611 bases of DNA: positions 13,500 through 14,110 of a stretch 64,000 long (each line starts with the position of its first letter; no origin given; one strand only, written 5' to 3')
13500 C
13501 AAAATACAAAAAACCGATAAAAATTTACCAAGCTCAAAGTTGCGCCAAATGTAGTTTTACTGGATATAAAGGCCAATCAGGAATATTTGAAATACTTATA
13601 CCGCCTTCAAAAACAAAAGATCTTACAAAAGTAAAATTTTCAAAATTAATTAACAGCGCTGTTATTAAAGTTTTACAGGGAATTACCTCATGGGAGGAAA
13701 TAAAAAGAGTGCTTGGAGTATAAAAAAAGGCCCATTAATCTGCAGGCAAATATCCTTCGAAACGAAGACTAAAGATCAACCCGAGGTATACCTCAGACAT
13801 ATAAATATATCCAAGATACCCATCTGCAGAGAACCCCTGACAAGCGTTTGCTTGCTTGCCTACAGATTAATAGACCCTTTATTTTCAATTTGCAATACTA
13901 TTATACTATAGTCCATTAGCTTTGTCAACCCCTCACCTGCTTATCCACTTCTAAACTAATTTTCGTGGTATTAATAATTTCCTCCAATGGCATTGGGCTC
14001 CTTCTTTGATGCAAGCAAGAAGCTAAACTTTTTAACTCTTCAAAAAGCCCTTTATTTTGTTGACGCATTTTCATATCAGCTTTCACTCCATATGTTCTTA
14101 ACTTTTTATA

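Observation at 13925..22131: Putative protein O-glycosylation / envelope module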

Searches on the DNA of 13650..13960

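Call 34: search_rna_families(source=window, start=13650, end=13960, threshold=evalue, max_evalue=1)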
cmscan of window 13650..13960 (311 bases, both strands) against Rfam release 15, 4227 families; matches with E-value up to 1: 0.
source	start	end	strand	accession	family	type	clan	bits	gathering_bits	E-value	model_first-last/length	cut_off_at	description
